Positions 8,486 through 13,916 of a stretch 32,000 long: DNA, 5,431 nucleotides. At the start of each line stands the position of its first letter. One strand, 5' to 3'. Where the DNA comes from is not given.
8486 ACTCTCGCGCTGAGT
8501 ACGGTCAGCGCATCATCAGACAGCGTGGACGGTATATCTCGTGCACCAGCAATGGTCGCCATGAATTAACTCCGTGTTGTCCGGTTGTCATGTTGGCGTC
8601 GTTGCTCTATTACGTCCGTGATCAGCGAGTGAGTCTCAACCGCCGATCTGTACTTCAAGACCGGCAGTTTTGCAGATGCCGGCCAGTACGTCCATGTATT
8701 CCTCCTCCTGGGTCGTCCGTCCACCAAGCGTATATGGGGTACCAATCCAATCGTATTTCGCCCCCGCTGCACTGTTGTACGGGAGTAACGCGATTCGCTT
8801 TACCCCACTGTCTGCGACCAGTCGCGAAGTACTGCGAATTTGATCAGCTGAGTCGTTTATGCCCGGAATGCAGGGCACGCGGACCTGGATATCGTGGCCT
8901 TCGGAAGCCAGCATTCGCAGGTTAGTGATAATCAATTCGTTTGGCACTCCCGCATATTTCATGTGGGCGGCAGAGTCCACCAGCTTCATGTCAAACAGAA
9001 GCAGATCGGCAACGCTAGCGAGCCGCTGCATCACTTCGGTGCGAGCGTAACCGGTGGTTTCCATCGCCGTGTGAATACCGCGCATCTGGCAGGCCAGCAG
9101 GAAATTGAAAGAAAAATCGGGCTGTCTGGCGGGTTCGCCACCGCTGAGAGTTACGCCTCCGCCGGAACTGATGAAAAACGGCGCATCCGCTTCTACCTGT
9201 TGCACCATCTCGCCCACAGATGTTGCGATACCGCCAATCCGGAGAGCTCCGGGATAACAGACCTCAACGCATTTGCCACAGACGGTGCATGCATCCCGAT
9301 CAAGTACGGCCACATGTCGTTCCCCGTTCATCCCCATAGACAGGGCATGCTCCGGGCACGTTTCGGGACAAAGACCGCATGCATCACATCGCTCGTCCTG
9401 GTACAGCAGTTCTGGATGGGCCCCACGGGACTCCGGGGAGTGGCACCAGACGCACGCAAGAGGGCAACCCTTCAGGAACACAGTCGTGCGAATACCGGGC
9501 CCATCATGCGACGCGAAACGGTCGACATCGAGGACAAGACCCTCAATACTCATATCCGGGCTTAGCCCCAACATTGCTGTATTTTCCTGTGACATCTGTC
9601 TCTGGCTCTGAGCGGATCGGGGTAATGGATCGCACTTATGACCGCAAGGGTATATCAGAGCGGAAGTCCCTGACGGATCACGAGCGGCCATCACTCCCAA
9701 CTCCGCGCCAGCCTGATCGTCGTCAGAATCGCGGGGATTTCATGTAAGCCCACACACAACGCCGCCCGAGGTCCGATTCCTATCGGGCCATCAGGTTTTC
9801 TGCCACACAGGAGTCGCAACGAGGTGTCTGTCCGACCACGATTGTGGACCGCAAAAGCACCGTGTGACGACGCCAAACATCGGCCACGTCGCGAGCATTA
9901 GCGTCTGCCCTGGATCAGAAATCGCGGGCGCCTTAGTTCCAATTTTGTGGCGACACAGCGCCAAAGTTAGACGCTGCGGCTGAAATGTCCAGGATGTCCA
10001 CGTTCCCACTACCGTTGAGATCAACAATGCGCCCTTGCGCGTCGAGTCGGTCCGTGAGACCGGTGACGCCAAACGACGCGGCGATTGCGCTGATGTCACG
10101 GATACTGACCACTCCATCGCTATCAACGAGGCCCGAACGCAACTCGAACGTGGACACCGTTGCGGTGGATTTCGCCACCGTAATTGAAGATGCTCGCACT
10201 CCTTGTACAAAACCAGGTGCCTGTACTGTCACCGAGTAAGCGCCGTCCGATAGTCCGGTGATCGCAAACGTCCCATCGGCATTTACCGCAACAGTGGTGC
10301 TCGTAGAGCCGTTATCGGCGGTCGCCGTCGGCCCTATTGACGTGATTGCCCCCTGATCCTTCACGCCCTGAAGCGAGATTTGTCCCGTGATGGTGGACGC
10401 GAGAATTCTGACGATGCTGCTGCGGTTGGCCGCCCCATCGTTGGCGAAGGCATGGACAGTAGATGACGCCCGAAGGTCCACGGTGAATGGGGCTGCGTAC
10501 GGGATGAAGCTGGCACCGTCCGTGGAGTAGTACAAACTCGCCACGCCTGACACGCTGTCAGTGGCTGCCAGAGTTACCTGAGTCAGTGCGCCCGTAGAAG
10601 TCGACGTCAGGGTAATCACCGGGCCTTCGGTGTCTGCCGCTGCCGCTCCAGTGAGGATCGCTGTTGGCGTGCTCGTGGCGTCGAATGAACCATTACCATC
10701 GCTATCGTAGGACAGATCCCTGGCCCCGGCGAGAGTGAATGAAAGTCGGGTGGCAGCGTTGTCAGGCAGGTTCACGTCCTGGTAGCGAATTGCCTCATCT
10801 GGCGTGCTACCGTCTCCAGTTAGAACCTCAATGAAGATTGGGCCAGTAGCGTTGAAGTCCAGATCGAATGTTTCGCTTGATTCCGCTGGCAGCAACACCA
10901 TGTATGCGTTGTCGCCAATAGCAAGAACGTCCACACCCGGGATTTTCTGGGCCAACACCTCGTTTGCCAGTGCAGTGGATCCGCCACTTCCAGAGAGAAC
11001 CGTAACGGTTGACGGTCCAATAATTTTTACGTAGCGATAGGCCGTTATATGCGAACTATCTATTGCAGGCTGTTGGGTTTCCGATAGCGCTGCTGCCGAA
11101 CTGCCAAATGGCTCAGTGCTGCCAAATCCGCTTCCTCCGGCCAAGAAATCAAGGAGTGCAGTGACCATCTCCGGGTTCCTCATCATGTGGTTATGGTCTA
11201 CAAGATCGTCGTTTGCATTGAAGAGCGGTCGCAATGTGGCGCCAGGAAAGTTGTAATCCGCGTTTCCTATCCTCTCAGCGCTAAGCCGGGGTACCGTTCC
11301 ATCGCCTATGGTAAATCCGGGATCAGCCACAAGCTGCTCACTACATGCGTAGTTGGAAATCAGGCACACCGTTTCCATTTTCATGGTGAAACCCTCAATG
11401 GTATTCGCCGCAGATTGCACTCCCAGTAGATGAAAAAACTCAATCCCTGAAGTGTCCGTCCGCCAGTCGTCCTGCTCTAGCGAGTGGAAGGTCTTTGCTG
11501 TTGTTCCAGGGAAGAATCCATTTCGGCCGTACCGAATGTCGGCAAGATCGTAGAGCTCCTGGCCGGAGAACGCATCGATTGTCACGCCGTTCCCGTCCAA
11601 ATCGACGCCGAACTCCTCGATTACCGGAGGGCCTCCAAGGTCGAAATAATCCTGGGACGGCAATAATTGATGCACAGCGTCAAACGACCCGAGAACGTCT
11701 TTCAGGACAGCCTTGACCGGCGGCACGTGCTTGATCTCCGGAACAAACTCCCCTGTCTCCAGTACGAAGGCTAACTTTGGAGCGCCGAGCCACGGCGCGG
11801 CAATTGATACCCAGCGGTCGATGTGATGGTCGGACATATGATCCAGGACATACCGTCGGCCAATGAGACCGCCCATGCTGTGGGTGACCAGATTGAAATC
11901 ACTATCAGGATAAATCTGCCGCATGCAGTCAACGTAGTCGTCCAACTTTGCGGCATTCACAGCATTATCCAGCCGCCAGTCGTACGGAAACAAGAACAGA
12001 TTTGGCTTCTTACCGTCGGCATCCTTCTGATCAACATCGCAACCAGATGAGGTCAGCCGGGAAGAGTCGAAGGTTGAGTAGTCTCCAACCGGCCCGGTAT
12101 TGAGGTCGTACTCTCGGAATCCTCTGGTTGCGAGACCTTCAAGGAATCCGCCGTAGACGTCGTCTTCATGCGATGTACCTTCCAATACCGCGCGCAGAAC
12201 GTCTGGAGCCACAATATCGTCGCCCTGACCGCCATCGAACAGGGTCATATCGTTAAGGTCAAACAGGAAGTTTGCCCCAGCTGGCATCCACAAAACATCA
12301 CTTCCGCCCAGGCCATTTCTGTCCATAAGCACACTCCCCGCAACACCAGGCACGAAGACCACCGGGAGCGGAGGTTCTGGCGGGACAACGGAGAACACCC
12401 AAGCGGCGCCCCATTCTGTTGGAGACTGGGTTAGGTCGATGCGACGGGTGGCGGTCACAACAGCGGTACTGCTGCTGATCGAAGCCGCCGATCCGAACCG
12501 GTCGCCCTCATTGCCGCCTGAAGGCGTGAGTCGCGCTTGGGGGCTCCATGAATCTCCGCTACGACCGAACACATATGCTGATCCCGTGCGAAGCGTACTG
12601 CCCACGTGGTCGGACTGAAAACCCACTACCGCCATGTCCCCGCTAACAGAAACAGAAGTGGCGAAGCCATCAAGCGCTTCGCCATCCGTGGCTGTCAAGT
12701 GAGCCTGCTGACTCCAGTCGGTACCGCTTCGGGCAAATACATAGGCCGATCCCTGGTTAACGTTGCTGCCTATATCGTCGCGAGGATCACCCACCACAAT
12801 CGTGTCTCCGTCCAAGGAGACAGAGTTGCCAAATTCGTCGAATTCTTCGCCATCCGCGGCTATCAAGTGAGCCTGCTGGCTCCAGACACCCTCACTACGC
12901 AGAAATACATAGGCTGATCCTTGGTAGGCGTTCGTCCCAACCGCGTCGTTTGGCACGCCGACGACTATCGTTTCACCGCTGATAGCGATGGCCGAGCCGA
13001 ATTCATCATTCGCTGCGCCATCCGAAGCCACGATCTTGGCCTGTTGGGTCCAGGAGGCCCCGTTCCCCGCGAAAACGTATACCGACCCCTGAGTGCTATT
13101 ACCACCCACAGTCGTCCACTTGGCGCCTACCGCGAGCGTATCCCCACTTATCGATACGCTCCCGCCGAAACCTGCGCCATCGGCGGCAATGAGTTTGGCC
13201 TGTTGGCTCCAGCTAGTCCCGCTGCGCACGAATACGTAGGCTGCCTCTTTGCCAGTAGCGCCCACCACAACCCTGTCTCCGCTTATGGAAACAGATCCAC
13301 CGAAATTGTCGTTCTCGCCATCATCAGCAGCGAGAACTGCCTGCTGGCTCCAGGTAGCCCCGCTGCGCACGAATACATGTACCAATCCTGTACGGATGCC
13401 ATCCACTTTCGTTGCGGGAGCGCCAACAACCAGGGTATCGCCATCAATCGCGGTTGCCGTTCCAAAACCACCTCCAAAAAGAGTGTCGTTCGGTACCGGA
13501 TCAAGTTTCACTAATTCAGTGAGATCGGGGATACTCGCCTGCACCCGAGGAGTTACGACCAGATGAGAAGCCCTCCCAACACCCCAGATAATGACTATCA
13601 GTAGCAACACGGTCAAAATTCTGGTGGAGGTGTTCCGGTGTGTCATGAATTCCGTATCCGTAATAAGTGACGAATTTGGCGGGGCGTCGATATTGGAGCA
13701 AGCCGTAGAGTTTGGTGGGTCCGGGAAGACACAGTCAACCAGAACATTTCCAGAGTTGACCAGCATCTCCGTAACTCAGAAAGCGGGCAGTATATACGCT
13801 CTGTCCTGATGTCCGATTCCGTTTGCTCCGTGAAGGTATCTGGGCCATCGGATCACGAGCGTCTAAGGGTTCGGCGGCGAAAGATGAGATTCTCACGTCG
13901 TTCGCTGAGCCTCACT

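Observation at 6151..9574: Divergent glycyl-radical enzyme and activase pair with non-canonical radical motifs in an aerobic-type metabolic neighbourhood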

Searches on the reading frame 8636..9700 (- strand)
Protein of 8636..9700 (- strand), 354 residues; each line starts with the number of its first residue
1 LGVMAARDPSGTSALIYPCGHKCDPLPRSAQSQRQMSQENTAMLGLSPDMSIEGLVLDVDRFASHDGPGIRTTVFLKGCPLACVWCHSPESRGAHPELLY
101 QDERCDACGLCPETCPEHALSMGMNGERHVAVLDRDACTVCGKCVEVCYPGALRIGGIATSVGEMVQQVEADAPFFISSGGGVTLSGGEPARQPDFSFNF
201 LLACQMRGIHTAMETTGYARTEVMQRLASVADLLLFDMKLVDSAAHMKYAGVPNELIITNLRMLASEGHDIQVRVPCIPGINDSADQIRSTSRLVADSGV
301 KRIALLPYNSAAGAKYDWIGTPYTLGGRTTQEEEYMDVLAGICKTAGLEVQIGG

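Call 3: search_protein_families(library=pfam, proteins=[window:8636-9700:-], max_evalue=0.01)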
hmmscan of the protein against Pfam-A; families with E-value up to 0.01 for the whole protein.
window:8636-9700:- (354 aa): 11 families
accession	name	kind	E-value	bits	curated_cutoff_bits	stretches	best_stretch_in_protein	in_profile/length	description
PF04055.27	Radical_SAM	-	1.4e-12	48.6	29.5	1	148-284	14-157/166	Radical SAM superfamily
PF13353.11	Fer4_12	-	1.5e-09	38.7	22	1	66-103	2-39/137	4Fe-4S single cluster domain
PF00037.32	Fer4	-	3.8e-08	33.3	21.1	1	132-153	2-23/24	4Fe-4S binding domain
PF12838.12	Fer4_7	-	1.8e-07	31.9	27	1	104-151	1-51/52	4Fe-4S dicluster domain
PF12837.12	Fer4_6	-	2.4e-07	30.8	25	1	134-153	5-24/24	4Fe-4S binding domain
PF13237.11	Fer4_10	-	6.6e-07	29.6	25.5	1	100-148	4-52/53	4Fe-4S dicluster domain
PF13187.11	Fer4_9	-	5.7e-05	23.5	27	1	104-151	1-50/52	4Fe-4S dicluster domain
PF14697.11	Fer4_21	-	0.00018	22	35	1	102-148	5-51/59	4Fe-4S dicluster domain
PF13459.11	Fer4_15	-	0.00052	21.1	22.4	0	132-153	2-22/66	4Fe-4S single cluster domain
PF12797.12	Fer4_2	-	0.0014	18.9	24.5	0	132-148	4-20/22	4Fe-4S binding domain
PF13484.11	Fer4_16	-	0.0056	17.9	30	0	104-123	1-20/66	4Fe-4S double cluster binding domain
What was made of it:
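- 8636..9574 (-): GRE-activating radical SAM enzyme, 312 aa (alternative TTG start at 9700). Radical_SAM, Fer4_12 and Fer4 domains (call 3).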

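Call 4: search_protein_families(library=ncbifam, proteins=[window:8636-9700:-], max_evalue=0.01)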
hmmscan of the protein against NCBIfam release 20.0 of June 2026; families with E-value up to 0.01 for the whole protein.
window:8636-9700:- (354 aa): 69 families (the best 25 are shown)
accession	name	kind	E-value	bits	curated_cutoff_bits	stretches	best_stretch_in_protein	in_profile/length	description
TIGR02494.1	PFLE_PFLC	subfamily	9.5e-92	307.4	174.35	1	56-345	1-291/293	glycyl-radical enzyme activating protein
NF043069.1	T4HPD_activ_SAM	equivalog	3.3e-90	302.5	425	1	54-354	2-299/299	trans-4-hydroxy-L-proline dehydratase activase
NF048010.1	SfplDhtActHpsHDes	equivalog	1.2e-81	273.8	430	1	51-340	3-295/298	(2S)-3-sulfopropanediol dehydratase activating enzyme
TIGR04395.1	cutC_activ_rSAM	equivalog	3.7e-81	272.8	360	1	55-352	6-306/309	choline TMA-lyase-activating enzyme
NF033719.1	ind_deCO2_activ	equivalog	4.7e-77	259.2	425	1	54-349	1-299/302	indoleacetate decarboxylase activase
NF033717.2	HPDL_rSAM_activ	equivalog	1.3e-65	221.7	420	1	53-352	3-305/311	4-hydroxyphenylacetate decarboxylase activase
TIGR04003.1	rSAM_BssD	equivalog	2.5e-65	220.7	496.45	1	55-354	2-308/314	[benzylsuccinate synthase]-activating enzyme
NF048008.1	SfplDhtActHpfHKleb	equivalog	9.7e-65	218.9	500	1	56-341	2-291/308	(2S)-3-sulfopropanediol dehydratase activating enzyme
NF007483.0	PRK10076.1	equivalog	1.7e-54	185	326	2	111-354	47-292/292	[formate-C-acetyltransferase]-activating enzyme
TIGR02493.1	PFLA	equivalog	8.3e-50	169.3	231.75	2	156-344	42-233/235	pyruvate formate-lyase-activating protein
TIGR04041.1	activase_YjjW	hypoth_equivalog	2.7e-42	145.1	250.2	1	59-309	7-239/276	YjjW family glycine radical enzyme activase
NF008356.0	PRK11145.1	equivalog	9.9e-38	129.8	375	2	156-350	47-244/246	pyruvate formate lyase 1-activating protein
TIGR02495.1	NrdG2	equivalog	3.9e-10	39.4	131.15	2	182-296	65-181/193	anaerobic ribonucleoside-triphosphate reductase activating protein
TIGR02491.1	NrdG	equivalog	2.2e-08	34.2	126.1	1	62-92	8-38/154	anaerobic ribonucleoside-triphosphate reductase activating protein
NF040864.1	HgcB_ferredoxin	equivalog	4.1e-08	33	99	1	98-156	9-64/93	mercury methylation ferredoxin HgcB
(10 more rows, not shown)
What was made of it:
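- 8636..9574 (-): TIGR02494 307 bits vs cut-off 174 (call 4).
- On Glycyl-radical enzyme superfamily (PFL-like): The adjacent gene passes TIGR02494 (307 vs 174 bits, call 4).
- Checked: Activase: passes TIGR02494 (307 vs 174 bits, call 4).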

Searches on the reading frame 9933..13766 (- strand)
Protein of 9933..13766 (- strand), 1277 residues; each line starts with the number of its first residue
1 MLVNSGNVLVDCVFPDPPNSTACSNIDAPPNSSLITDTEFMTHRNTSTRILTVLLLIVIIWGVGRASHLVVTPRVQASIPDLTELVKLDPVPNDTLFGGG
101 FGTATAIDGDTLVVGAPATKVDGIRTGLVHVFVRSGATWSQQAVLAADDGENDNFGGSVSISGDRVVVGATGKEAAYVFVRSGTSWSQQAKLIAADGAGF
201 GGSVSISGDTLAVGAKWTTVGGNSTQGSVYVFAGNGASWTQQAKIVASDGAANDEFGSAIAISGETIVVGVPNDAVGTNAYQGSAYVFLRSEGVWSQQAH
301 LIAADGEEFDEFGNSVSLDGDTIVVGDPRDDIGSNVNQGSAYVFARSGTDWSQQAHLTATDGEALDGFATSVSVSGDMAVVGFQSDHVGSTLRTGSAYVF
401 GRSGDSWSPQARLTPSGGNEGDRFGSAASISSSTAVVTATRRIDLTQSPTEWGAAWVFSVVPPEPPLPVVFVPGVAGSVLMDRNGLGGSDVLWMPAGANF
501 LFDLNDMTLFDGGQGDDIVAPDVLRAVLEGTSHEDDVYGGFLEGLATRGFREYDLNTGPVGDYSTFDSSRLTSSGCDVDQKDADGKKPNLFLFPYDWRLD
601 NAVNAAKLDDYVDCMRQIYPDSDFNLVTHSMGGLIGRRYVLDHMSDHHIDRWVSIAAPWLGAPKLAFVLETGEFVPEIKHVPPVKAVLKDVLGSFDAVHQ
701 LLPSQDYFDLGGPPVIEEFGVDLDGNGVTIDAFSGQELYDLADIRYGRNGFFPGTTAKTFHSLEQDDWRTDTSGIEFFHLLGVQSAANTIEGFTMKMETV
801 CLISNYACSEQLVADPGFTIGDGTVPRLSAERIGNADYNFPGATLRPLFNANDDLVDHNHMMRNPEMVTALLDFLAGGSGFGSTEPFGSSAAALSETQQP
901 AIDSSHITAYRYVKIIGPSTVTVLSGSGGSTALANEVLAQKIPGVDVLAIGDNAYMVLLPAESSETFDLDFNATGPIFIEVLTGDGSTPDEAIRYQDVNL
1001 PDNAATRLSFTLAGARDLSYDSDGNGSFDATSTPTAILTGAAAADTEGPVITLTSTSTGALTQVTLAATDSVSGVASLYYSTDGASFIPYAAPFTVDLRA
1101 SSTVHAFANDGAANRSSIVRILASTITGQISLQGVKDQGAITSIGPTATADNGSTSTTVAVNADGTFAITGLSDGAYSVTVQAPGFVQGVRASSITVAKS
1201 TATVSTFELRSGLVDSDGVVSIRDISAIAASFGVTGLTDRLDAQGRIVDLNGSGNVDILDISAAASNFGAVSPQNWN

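Call 9: search_protein_families(library=pfam, proteins=[window:9933-13766:-], max_evalue=0.001)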
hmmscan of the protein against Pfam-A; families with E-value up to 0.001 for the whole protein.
window:9933-13766:- (1277 aa): 5 families
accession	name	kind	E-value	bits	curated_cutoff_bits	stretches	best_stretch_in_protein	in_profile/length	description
PF14312.12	FG-GAP_2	-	1.8e-90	297.4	23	7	295-344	1-49/49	FG-GAP repeat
PF02450.21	LCAT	-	1.7e-12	47.7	21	1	589-703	86-203/392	Lecithin:cholesterol acyltransferase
PF00561.26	Abhydrolase_1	-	7.7e-08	32.7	25.8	1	602-658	49-105/245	alpha/beta hydrolase fold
PF13620.12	CarboxypepD_reg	-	1.6e-07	32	32.3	1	1148-1209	21-81/82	Carboxypeptidase regulatory-like domain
PF07819.20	PGAP1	-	0.00031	21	24.3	0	620-663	89-133/233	PGAP1-like alpha/beta domain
